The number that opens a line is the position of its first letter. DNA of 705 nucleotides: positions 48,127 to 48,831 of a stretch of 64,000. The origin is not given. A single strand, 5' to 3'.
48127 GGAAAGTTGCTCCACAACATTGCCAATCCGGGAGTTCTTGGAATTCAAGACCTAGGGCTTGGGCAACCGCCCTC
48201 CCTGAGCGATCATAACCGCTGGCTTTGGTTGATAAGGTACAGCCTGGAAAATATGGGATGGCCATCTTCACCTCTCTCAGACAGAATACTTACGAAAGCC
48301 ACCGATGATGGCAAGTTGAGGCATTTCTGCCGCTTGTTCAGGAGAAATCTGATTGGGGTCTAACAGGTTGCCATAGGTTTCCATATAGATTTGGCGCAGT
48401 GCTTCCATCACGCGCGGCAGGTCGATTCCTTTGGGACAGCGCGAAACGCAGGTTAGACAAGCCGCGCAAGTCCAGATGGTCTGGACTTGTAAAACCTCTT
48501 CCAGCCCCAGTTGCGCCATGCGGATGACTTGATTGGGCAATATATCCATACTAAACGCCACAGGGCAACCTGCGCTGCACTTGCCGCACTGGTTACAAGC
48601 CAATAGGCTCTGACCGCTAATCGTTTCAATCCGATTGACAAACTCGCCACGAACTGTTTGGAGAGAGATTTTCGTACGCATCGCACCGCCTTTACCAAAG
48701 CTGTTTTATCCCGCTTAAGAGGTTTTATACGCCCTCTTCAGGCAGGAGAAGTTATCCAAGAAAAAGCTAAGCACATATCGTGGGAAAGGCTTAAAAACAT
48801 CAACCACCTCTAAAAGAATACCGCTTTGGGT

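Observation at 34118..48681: A 14.5-kb, 11-gene Hdr-type super-operon of unusual composition: a likely multi-module flavin-based electron-bifurcating complex with an unknown terminal reaction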

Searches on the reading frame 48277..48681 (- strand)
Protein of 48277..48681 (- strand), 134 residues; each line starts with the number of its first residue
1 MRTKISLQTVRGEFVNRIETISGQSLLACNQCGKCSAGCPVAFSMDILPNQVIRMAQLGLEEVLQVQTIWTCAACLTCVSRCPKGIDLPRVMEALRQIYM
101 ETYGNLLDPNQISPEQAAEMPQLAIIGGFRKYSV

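Call 3: search_protein_families(library=pfam, proteins=[window:48277-48681:-], max_evalue=0.001)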
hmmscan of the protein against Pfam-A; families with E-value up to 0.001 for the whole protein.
window:48277-48681:- (134 aa): 6 families
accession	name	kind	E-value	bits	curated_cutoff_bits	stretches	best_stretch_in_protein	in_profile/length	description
PF13183.11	Fer4_8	-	5.2e-12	46.6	27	1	26-86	2-68/68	4Fe-4S dicluster domain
PF13534.11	Fer4_17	-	4.1e-09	37.3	22.2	1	28-87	1-61/61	4Fe-4S dicluster domain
PF13187.11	Fer4_9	-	5.5e-09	36.4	27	1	28-85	1-50/52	4Fe-4S dicluster domain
PF12838.12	Fer4_7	-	5.2e-07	30.5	27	1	29-86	2-52/52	4Fe-4S dicluster domain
PF13237.11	Fer4_10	-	8.6e-07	29.2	25.5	1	28-83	8-53/53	4Fe-4S dicluster domain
PF13484.11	Fer4_16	-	6.1e-05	24.2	30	0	72-85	2-15/66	4Fe-4S double cluster binding domain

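Call 5: search_protein_families(library=ncbifam, proteins=[window:48277-48681:-], max_evalue=0.00001)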
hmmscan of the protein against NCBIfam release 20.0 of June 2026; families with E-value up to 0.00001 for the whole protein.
window:48277-48681:- (134 aa): 9 families
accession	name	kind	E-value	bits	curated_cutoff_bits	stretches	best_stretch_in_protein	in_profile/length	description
TIGR03290.1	CoB_CoM_SS_C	equivalog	1.3e-16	60.9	160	1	27-100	2-76/144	CoB--CoM heterodisulfide reductase subunit C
NF038018.1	qmoC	equivalog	1.8e-16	60.6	300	1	13-104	4-96/360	quinone-interacting membrane-bound oxidoreductase complex subunit QmoC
NF041890.1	hdrC_Methbact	equivalog_domain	1.3e-14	54.2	270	1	13-101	15-103/192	ferredoxin:CoB-CoM heterodisulfide reductase subunit HdrC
NF041779.1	hetero_SS_HdrC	equivalog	1.7e-13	50.5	350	1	19-101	23-105/198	ferredoxin:CoB-CoM heterodisulfide reductase subunit HdrC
NF004898.0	PRK06259.1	equivalog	1.5e-07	30.5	385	0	67-105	183-222/488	fumarate reductase (CoM/CoB) subunit TfrB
TIGR00384.1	dhsB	subfamily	2.7e-06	27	88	0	63-94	189-220/222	succinate dehydrogenase and fumarate reductase iron-sulfur protein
NF041837.1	rnfC_Methano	equivalog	3.4e-06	26.2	650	1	19-93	350-420/438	Rnf electron transport complex subunit RnfC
NF004616.0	PRK05950.1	subfamily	4.6e-06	25.9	228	0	60-101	194-235/238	succinate dehydrogenase iron-sulfur subunit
TIGR01945.1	rnfC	subfamily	5.5e-06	25.2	245.95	1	23-92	359-424/435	RnfABCDGE type electron transport complex subunit C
